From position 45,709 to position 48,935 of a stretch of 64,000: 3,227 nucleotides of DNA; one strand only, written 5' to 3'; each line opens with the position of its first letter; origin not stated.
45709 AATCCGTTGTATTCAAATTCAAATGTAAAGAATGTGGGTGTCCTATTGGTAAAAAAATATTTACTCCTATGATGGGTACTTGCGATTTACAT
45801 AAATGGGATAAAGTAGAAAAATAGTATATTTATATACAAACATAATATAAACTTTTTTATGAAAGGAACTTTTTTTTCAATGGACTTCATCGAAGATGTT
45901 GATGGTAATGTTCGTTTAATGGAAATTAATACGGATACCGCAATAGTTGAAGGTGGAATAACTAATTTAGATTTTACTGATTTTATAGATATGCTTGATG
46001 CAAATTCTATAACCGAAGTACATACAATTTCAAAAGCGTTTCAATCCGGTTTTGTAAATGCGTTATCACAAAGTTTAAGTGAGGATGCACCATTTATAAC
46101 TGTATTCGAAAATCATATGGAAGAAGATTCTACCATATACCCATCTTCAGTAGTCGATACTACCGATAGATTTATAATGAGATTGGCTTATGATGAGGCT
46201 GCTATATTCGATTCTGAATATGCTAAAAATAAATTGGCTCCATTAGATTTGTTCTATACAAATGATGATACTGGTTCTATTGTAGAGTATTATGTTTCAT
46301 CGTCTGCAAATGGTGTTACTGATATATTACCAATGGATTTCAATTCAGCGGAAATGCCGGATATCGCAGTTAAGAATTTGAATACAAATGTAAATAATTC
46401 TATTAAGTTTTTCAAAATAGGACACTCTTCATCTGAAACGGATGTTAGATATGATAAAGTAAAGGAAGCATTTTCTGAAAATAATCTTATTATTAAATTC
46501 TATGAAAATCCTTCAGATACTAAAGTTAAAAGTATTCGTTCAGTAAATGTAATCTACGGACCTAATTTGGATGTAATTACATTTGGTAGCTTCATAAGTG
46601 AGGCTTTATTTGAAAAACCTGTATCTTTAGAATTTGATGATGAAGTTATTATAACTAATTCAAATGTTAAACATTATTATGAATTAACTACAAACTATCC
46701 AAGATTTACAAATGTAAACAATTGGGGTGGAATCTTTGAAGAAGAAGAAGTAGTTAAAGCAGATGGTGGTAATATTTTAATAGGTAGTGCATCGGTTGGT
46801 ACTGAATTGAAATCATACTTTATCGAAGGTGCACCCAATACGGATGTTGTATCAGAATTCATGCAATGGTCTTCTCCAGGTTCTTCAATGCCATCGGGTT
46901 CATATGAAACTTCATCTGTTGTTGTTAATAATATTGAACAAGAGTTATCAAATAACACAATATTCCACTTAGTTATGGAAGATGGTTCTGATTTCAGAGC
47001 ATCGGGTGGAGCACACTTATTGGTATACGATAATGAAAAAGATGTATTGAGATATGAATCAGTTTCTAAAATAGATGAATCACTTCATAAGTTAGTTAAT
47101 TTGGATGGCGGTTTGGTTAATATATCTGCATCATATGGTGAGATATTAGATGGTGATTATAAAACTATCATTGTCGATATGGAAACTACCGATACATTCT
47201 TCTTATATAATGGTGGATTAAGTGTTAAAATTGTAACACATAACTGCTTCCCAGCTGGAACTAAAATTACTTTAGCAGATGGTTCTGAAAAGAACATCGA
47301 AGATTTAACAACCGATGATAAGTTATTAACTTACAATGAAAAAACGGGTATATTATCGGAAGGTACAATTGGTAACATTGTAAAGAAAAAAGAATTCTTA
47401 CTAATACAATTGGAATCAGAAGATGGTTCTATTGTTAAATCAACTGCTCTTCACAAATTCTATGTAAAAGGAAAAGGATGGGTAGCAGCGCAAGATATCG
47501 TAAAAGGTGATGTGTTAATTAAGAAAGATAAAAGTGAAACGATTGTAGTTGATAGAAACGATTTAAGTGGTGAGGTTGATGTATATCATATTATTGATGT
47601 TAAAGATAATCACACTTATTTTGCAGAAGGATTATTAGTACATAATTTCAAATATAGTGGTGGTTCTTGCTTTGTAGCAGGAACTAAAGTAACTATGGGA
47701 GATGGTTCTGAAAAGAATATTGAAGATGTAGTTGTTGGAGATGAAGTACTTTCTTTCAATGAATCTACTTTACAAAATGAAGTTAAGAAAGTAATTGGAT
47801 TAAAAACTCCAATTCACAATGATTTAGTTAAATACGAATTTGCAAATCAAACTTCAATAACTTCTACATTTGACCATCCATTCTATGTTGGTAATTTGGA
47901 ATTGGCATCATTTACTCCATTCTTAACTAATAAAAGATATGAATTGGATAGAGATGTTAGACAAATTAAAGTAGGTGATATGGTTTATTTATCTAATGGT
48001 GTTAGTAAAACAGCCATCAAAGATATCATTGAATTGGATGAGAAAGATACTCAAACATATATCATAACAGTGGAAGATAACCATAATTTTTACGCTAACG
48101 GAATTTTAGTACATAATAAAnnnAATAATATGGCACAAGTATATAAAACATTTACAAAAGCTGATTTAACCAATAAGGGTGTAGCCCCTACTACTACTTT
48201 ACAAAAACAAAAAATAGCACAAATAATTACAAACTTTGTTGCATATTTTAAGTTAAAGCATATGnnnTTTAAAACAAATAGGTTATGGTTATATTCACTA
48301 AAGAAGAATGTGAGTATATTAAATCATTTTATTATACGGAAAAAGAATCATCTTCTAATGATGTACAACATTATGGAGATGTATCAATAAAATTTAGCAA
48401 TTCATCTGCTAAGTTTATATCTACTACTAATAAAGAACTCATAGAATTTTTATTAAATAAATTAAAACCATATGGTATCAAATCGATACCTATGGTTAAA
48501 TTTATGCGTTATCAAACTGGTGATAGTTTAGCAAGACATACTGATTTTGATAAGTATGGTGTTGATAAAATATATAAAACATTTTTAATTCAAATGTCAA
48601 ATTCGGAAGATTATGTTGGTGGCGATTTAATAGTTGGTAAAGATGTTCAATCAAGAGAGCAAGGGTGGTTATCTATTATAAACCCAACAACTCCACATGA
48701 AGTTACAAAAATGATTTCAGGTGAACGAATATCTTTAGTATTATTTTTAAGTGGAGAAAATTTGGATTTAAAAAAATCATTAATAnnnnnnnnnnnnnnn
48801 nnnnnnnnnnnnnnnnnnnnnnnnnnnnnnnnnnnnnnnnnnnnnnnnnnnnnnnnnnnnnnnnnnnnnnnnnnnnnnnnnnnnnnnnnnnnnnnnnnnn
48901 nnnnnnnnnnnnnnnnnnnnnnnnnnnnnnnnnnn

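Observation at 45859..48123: Protein ending in two tandem Hint (intein-like) domains with no C-extein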

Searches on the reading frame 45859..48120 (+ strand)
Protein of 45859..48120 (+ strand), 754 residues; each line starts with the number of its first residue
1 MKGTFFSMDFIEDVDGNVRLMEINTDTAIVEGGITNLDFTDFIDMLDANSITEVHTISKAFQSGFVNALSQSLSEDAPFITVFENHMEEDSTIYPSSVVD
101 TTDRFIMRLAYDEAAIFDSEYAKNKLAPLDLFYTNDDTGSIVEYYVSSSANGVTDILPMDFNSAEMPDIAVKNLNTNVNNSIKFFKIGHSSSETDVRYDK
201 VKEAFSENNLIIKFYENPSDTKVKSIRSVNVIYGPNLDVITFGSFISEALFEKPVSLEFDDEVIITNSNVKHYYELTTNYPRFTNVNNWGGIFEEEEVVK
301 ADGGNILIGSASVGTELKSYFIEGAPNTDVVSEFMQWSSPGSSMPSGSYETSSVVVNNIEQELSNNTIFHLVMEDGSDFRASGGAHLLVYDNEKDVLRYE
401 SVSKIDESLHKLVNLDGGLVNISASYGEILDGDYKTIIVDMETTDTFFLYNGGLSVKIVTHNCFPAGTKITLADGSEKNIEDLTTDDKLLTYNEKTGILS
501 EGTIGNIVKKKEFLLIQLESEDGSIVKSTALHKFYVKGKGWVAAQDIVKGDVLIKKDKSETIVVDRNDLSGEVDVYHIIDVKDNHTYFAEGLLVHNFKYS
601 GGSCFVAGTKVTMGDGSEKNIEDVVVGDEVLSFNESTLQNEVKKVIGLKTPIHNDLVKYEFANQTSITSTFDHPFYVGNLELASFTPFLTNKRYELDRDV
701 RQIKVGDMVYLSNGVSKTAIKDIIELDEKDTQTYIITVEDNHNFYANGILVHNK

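Call 3: search_protein_families(library=pfam, proteins=[window:45859-48120:+], max_evalue=1)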
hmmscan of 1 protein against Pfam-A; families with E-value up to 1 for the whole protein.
window:45859-48120:+ (754 aa): 10 families
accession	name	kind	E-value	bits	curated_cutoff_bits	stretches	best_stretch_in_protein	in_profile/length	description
PF08517.17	AXH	-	3.5e-19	69.8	33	2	605-709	1-111/116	Ataxin-1 and HBP1 module (AXH)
PF07591.16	PT-HINT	-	1.8e-18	67.6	27.7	2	473-596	5-136/137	Pretoxin HINT domain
PF14890.11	Intein_splicing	-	5.8e-17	62.3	35.8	2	611-753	1-155/155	Intein splicing domain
PF01079.26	Hint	-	1.4e-12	48.1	29.7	2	601-720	10-129/213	Hint module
PF05203.21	Hom_end_hint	-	2.8e-12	47.6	32.1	2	604-632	1-29/228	Hom_end-associated Hint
PF14623.11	Vint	-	6e-05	23.3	27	1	603-674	1-63/166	Hint-domain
PF13403.11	Hint_2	-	0.00065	20.5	28.4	1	604-634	2-31/147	Hint domain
PF17816.7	PDZ_4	-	0.096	13.4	23.1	1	619-665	26-72/114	PDZ domain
PF12992.12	DUF3876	-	0.12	12.9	27.2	0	348-400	34-85/92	Domain of unknown function, B. Theta Gene description (DUF3876)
PF18337.7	Tudor_RapA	-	0.21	12.2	26.4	0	464-502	1-44/62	RapA N-terminal Tudor like domain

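Call 4: search_protein_families(library=phrogs, proteins=[window:45859-48120:+], max_evalue=0.1)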
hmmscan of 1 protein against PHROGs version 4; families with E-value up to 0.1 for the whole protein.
window:45859-48120:+ (754 aa): 6 families
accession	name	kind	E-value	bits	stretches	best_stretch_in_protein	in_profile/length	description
phrog_21587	-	unknown function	3.7e-24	85.8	2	590-736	561-693/706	-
phrog_16259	-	DNA, RNA and nucleotide metabolism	1.1e-09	39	1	458-554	228-327/330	DNA helicase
phrog_13169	-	DNA, RNA and nucleotide metabolism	1.5e-05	25.1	1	497-555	407-462/463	DNA polymerase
phrog_35162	-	unknown function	0.00021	21.8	0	722-753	180-211/232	-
phrog_34449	-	unknown function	0.0043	17.5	0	454-499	52-97/241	-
phrog_28563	-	unknown function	0.025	15.8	0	562-597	36-71/98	-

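Call 5: search_protein_families(library=ncbifam, proteins=[window:45859-48120:+], max_evalue=1)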
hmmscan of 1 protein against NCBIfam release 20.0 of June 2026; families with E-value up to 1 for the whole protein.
window:45859-48120:+ (754 aa): 7 families
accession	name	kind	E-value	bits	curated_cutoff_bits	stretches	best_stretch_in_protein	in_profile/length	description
TIGR01445.1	intein_Nterm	domain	3.6e-13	50.3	24.5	2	604-677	1-83/83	intein N-terminal splicing region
NF005852.0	PRK07773.1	equivalog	7.8e-11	41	780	3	462-553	397-490/886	replicative DNA helicase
TIGR01443.1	intein_Cterm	domain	4e-10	39.6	15.6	2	736-753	5-23/24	intein C-terminal splicing region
NF038136.1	rSAM_Rv_intein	exception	1.1e-06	27.8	700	2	604-675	76-148/574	intein-containing Rv2578c family radical SAM protein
NF011302.0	PRK14714.1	equivalog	3.5e-05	21.5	1791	1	630-752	983-1099/1350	DNA-directed DNA polymerase II large subunit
NF038162.1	RtcB_rel_intein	exception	0.00038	18.5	1150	2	712-753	536-578/961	intein-containing RtcB family protein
NF007072.0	PRK09519.1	equivalog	0.0036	15.7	1024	1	455-555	244-346/790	intein-containing recombinase RecA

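Call 7: search_dna_similar(query=window:45859-48120:+, collection=phages, mode=protein, max_rows=40)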
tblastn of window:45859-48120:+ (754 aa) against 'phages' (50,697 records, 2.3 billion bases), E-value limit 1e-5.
Records with a match: 15; places in all: 15; records where one place covers at least 80% of the query: 0.
Best place of each record, by identity: <60% 15.
By first word of the organism name: Vibrio 12; Proteus 2; Bacteriophage 1.
By host as written in the record: - 9; Vibrio crassostreae 2; Proteus mirabilis 417 2; Vibrio vulnificus 1; Vibrio coralliilyticus RE98 1.
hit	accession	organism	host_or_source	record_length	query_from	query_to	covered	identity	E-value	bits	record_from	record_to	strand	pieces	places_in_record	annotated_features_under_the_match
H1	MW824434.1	Vibrio phage PS65A.1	Vibrio crassostreae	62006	463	753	38%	31.9%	1e-11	138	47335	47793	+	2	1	hypothetical protein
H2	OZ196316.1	Vibrio phage K459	Seawater and oysters mix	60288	463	753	38%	31.9%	8e-11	134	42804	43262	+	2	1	DNA helicase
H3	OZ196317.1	Vibrio phage K461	Seawater and oysters mix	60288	463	753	38%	31.9%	8e-11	134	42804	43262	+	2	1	DNA helicase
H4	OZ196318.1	Vibrio phage K457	Seawater and oysters mix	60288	463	753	38%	31.9%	8e-11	134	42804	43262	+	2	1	DNA helicase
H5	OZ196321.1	Vibrio phage K455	Seawater and oysters mix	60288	463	753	38%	31.9%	8e-11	134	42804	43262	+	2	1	DNA helicase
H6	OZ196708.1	Vibrio phage K456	Seawater and oysters mix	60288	463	753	38%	31.9%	8e-11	134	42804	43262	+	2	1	DNA helicase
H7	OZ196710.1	Vibrio phage K458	Seawater and oysters mix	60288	463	753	38%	31.9%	8e-11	134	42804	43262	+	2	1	DNA helicase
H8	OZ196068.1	Vibrio phage K453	Seawater and oysters mix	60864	463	753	38%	30.8%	2e-11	139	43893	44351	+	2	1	DNA helicase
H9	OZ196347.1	Vibrio phage K389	Seawater and oysters mix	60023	463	753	38%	30.7%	2e-9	129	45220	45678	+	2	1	DNA helicase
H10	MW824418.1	Vibrio phage 268E42.1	Vibrio crassostreae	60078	463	753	38%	30.7%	2e-9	129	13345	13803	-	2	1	hypothetical protein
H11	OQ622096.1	Vibrio phage 13VV501A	Vibrio vulnificus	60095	463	753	38%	28.4%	4e-8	126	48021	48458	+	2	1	P-loop containing nucleoside triphosphate hydrolase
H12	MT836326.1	Bacteriophage sp.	human fecal samples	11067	452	597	19%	31.3%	6e-9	66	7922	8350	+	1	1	record has no annotation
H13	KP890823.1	Proteus phage vB_PmiM_Pm5461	Proteus mirabilis 417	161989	458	555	13%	39.0%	9e-6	56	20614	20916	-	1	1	RecA-like recombination protein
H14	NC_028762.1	Proteus phage vB_PmiM_Pm5461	Proteus mirabilis 417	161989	458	555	13%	39.0%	9e-6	56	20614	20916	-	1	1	DNA repair protein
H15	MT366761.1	Vibrio phage vB_VcorM_GR11A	Vibrio coralliilyticus RE98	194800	458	563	14%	28.0%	9e-6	56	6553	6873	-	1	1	hypothetical protein (x2)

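Call 12: search_solved_structures(query=window:45859-48120:+, max_evalue=0.01, show_alignments=2)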
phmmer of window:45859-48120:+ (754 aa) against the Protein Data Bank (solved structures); distinct sequences matched with E-value up to 0.01: 9.
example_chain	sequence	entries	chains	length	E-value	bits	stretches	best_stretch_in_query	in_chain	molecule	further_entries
2lwy_A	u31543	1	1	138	4.9e-08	35.1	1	463-596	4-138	BACTERIAL INTEIN-LIKE DOMAIN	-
6tmm_BBB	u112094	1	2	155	1.8e-07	33.2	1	602-752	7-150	NAD(P)(+)--arginine ADP-ribosyltransferase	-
6tmm_AAA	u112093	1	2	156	1.9e-07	33.2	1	602-752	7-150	NAD(P)(+)--arginine ADP-ribosyltransferase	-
6y75_B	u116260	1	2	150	2.1e-07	33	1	602-752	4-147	NAD(P)(+)--arginine ADP-ribosyltransferase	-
8w20_A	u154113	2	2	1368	2.1e-07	33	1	462-596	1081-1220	Intein C-terminal splicing domain-containing protein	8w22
6y75_A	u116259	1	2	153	2.2e-07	33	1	602-752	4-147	NAD(P)(+)--arginine ADP-ribosyltransferase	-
7cfv_A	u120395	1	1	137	0.00014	23.7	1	714-753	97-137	Spl DnaX mini-intein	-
6rpp_A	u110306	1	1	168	0.0064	18.2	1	697-752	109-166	Cell division control protein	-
1gpp_A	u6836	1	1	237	0.007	18.1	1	595-634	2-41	ENDONUCLEASE PI-SCEI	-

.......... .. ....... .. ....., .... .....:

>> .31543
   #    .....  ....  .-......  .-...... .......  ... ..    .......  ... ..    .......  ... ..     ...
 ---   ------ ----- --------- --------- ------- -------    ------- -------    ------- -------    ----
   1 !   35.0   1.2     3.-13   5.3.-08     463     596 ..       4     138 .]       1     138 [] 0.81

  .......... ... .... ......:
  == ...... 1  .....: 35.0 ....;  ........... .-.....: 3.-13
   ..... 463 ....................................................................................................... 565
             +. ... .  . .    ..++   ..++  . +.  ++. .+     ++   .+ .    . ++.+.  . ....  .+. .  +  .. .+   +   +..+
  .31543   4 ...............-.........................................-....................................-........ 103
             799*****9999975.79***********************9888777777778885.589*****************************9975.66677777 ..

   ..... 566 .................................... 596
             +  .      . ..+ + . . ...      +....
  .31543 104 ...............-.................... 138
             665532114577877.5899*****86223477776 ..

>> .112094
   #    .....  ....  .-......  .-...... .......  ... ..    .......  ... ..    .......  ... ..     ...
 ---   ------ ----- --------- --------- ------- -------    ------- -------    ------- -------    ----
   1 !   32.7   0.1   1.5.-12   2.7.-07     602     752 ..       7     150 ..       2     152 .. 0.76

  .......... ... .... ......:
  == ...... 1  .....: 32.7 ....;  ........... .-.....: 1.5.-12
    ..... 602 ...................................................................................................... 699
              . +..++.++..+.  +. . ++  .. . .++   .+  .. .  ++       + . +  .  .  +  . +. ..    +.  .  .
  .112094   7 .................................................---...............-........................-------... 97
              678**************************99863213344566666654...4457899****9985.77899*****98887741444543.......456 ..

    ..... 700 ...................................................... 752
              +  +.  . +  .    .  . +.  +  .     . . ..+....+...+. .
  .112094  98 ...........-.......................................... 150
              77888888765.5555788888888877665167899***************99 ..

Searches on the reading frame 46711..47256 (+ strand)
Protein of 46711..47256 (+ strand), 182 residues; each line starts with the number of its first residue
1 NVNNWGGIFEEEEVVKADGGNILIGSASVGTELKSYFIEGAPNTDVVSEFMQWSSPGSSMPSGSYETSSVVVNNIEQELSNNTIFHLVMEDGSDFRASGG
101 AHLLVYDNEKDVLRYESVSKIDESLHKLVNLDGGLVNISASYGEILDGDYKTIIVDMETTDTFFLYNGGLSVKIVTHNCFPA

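Call 33: predict_structure(alignment_id=A4)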
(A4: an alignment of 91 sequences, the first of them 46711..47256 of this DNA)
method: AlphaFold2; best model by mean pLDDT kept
length: 182 residues; sequences in the alignment: 91
mean_pLDDT: 87.8   pTM: 0.83
mean pLDDT of the five models: 87.8, 87.7, 87.4, 87.3, 87.0
residues with pLDDT >= 90: 126; 70-90: 39; 50-70: 6; < 50: 11
segments of 3 or more residues with pLDDT < 50: 1-3, 175-182
pLDDT, mean of each block of 10 residues (from residue 1): 70 95 94 92 85 94 92 90 94 92 94 95 95 91 95 88 83 51 37
secondary structure, 60 per line:
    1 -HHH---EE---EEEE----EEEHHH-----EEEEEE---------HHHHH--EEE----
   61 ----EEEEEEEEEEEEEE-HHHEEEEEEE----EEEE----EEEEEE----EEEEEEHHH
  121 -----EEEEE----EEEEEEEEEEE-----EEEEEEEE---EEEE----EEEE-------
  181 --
elements in order: E13-16 E21-23 E32-37 H47-51 E54-56 E65-78 E83-89 E94-97 E102-107 E112-117 E126-130 E135-145 E151-158 E162-165 E170-173

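Call 35: fold_search(model_id=the predicted structure, library=pdb)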
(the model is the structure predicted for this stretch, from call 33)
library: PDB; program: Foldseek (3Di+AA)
matches with E <= 10: 601; with E <= 0.001: 57
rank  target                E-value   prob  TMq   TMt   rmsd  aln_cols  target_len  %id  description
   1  6y75_A                3.0e-09  1.00  0.66  0.77   5.1       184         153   12  BIL2 domain from T.thermophila BUBL1 locus (C1A-N143A) (released 2021-02-03)
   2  6y75_B                7.9e-09  1.00  0.65  0.79   5.1       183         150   12  BIL2 domain from T.thermophila BUBL1 locus (C1A-N143A) (released 2021-02-03)
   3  2lwy_MODEL_1_A        2.2e-08  1.00  0.67  0.87   2.4       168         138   14  Solution Structure of Bacterial Intein-Like domain from Clostridium thermocellum (released 2013-05-08)
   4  6tmm_AAA              6.7e-08  1.00  0.64  0.74   5.0       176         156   12  BIL2 domain from T.thermophila BUBL1 locus (C1A-N143A) (released 2020-12-16)
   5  6tmm_BBB              1.4e-07  1.00  0.66  0.76   4.0       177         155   12  BIL2 domain from T.thermophila BUBL1 locus (C1A-N143A) (released 2020-12-16)
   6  6mwy_A                3.8e-07  1.00  0.62  0.79   4.1       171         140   12  The Prp8 intein of Cryptococcus gattii (released 2019-11-06)
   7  1mi8                  4.3e-07  1.00  0.61  0.77   3.9       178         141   11  2.0 Angstrom crystal structure of a DnaB intein from Synechocystis sp. PCC 6803 (released 2003-08-19)
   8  6mx6_A                4.3e-07  1.00  0.60  0.75   4.4       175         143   14  The Prp8 intein of Cryptococcus neoformans (released 2019-10-23)
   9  4kl5_B                4.3e-07  1.00  0.57  0.71   4.2       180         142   18  Crystal structure of NpuDnaE intein (released 2013-09-04)
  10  6rpq                  9.5e-07  1.00  0.61  0.46   4.9       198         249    8  Crystal structure of PhoCDC21-1 intein (released 2019-08-14)
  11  6qaz                  1.1e-06  1.00  0.58  0.81   3.7       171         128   14  Crystal structure of gp41-1 intein (released 2019-11-13)
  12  2keq_MODEL_1_A        1.1e-06  1.00  0.55  0.69   4.4       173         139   18  Solution structure of DnaE intein from Nostoc punctiforme (released 2009-05-19)
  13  4kl5_A                1.2e-06  1.00  0.55  0.69   4.8       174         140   18  Crystal structure of NpuDnaE intein (released 2013-09-04)
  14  4o1s_A                1.3e-06  1.00  0.64  0.68   3.9       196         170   13  Crystal structure of TvoVMA intein (released 2014-03-19)
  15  1zde                  2.8e-06  1.00  0.56  0.62   4.4       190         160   13  1.95 Angstrom Crystal Structure of a dnaE Intein Precursor from Synechocystis Sp. Pcc 6803 (released 2006-01-24)
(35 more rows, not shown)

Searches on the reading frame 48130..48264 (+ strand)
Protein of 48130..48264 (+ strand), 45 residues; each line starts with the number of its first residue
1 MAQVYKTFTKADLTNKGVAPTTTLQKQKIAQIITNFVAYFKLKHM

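Call 72: search_protein_families(library=phrogs, proteins=[window:48130-48264:+], max_evalue=1)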
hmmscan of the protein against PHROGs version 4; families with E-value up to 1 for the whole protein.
seq(45 aa): 0 families

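Call 73: search_protein_families(library=pfam, proteins=[window:48130-48264:+], max_evalue=1)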
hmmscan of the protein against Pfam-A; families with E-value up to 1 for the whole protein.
seq(45 aa): 0 families

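Call 88: search_solved_structures(query=A6, max_evalue=10, show_alignments=1)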
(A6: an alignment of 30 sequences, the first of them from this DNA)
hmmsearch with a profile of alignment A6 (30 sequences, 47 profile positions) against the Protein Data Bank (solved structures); distinct sequences matched with E-value up to 10: 5.
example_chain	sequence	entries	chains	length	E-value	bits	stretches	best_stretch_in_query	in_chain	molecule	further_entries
9nhc_F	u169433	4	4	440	0.13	15.8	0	14-35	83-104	Maelstrom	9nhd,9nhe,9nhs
5af0_A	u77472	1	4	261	0.3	14.6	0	14-35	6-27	MAELSTROM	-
4l1y_A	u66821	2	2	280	2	12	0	8-41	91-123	Salivary nitrophorin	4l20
1ntf_A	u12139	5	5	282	2.1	11.9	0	8-41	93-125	salivary nitrophorin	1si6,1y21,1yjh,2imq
4l1z_A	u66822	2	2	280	4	11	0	8-41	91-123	Salivary nitrophorin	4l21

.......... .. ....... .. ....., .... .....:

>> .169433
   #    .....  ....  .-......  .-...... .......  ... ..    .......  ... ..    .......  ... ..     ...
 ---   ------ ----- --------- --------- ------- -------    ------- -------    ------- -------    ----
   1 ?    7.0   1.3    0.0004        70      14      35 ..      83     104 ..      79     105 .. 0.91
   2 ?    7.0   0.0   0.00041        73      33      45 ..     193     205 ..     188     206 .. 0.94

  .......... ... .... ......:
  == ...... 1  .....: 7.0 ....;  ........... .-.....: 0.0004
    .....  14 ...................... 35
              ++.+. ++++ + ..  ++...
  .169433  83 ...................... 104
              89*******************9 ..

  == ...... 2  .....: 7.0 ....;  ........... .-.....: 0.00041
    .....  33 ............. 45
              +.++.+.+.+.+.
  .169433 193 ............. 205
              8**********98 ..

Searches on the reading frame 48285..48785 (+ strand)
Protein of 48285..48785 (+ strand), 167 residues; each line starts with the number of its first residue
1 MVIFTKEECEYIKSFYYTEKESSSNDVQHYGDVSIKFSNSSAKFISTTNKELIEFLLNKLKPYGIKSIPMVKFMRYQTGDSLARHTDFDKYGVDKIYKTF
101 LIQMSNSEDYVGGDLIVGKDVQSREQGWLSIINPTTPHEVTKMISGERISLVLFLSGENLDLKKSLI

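Call 10: search_protein_families(library=phrogs, proteins=[window:48285-48785:+], max_evalue=0.00001)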
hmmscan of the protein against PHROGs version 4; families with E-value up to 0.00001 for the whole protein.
window:48285-48785:+ (167 aa): 2 families
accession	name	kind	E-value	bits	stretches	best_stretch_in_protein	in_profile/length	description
phrog_61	-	moron, auxiliary metabolic gene and host takeover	9.7e-13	48.9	1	3-162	452-634/689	2OG-Fe(II) oxygenase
phrog_2297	-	DNA, RNA and nucleotide metabolism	2e-06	29.1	1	2-154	9-158/163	DNA endonuclease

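Call 89: search_protein_families(library=pfam, proteins=[window:48285-48785:+], max_evalue=0.01)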
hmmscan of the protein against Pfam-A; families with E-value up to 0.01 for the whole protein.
window:48285-48785:+ (167 aa): 2 families
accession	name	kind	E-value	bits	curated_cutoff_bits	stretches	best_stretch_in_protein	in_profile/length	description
PF13640.12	2OG-FeII_Oxy_3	-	7.7e-06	27.2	27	1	72-155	2-97/98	2OG-Fe(II) oxygenase superfamily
PF05118.21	Asp_Arg_Hydrox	-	0.002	18.4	22.6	1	66-153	73-152/157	Aspartyl/Asparaginyl beta-hydroxylase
